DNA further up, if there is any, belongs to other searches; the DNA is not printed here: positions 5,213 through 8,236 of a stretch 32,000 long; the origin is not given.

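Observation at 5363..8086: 907-aa SF1B (RecD/Dda-like) helicase carrying about 500 unassigned N-terminal residues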

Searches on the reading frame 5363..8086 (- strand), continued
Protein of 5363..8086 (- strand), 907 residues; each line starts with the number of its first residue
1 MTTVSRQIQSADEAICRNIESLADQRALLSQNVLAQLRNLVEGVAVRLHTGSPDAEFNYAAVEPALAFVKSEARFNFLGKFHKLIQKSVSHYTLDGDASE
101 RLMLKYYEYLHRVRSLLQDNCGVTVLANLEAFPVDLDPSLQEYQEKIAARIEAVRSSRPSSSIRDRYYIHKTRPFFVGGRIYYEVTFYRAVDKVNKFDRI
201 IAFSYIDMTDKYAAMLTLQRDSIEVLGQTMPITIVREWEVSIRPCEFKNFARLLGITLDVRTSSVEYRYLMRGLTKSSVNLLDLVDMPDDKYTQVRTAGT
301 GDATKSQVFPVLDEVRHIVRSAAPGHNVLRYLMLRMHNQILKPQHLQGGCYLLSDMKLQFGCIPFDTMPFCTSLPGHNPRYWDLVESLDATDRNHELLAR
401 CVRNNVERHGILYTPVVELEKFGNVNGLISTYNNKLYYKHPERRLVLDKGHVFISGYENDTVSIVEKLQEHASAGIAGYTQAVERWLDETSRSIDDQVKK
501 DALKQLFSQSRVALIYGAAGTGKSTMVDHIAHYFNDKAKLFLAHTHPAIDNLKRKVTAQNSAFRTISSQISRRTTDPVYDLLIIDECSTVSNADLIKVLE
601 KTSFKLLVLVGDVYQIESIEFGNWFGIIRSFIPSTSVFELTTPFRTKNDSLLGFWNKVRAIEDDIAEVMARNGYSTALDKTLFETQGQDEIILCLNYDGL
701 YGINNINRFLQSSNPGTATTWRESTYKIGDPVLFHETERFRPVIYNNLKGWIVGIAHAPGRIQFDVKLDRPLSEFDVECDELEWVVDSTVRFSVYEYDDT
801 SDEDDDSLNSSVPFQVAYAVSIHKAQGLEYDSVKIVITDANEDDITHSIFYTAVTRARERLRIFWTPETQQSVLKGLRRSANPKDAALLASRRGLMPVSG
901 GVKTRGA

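Call 72: fold_search(model_id=the predicted structure, library=pdb)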
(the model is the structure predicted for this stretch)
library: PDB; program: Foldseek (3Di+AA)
matches with E <= 10: 1295; with E <= 0.001: 122
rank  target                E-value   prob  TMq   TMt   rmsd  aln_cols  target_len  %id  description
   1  3gpl_A                7.0e-21  1.00  0.42  0.68   6.0       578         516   17  Crystal structure of the ternary complex of RecD2 with DNA and ADPNP (released 2009-06-16)
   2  6sjb_D                1.5e-18  1.00  0.41  0.60   6.6       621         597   14  Cryo-EM structure of the RecBCD Chi recognised complex (released 2020-01-01)
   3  3e1s                  3.8e-18  1.00  0.39  0.62   6.8       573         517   17  Structure of an N-terminal truncation of Deinococcus radiodurans RecD2 (released 2008-08-19)
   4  5ld2_D                1.6e-17  1.00  0.40  0.57   7.8       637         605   15  Cryo-EM structure of RecBCD+DNA complex revealing activated nuclease domain (released 2016-10-05)
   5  3gp8_A                3.6e-17  1.00  0.39  0.61   6.3       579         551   18  Crystal structure of the binary complex of RecD2 with DNA (released 2009-06-16)
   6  5mbv_D                2.9e-16  1.00  0.37  0.53   7.4       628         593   14  Cryo-EM structure of Lambda Phage protein GamS bound to RecBCD. (released 2017-01-11)
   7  8b1t_D                4.1e-16  1.00  0.40  0.58   7.4       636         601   15  RecBCD-DNA in complex with the phage protein Abc2 (released 2022-12-28)
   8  3k70_D                6.6e-14  1.00  0.34  0.53   8.1       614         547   14  Crystal structure of the complete initiation complex of RecBCD (released 2009-11-10)
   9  8jx6_A                8.1e-14  1.00  0.27  0.48   8.6       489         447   15  Deep-Sea Helicase 9 (DSH9) (released 2023-07-26)
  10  8jx6_B                2.1e-13  1.00  0.28  0.49   8.2       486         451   14  Deep-Sea Helicase 9 (DSH9) (released 2023-07-26)
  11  1w36_D                2.4e-13  1.00  0.34  0.53   7.9       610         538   13  RecBCD:DNA complex (released 2004-11-04)
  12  6s3h_B                2.7e-13  1.00  0.29  0.56   8.6       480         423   18  Crystal structure of helicase Pif1 from Thermus oshimai in complex with ADP-AlF4 and (dT)7ds11bp (released 2021-01-13)
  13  6s3h_A                4.1e-13  1.00  0.27  0.53   9.4       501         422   17  Crystal structure of helicase Pif1 from Thermus oshimai in complex with ADP-AlF4 and (dT)7ds11bp (released 2021-01-13)
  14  5ftc                  6.4e-13  1.00  0.27  0.51   9.6       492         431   15  Crystal structure of Pif1 helicase from Bacteroides in complex with ADP (released 2016-02-03)
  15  6l3g_A                8.2e-13  1.00  0.25  0.49  10.4       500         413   16  Structural Basis for DNA Unwinding at Forked dsDNA by two coordinating Pif1 helicases (released 2019-12-11)
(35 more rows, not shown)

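Call 74: search_protein_families(library=pfam, proteins=[L109:4586-5980:+], max_evalue=0.5)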
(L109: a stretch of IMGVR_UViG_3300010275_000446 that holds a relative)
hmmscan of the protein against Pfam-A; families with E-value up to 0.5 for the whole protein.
L109:4586-5980:+ (464 aa): 0 families
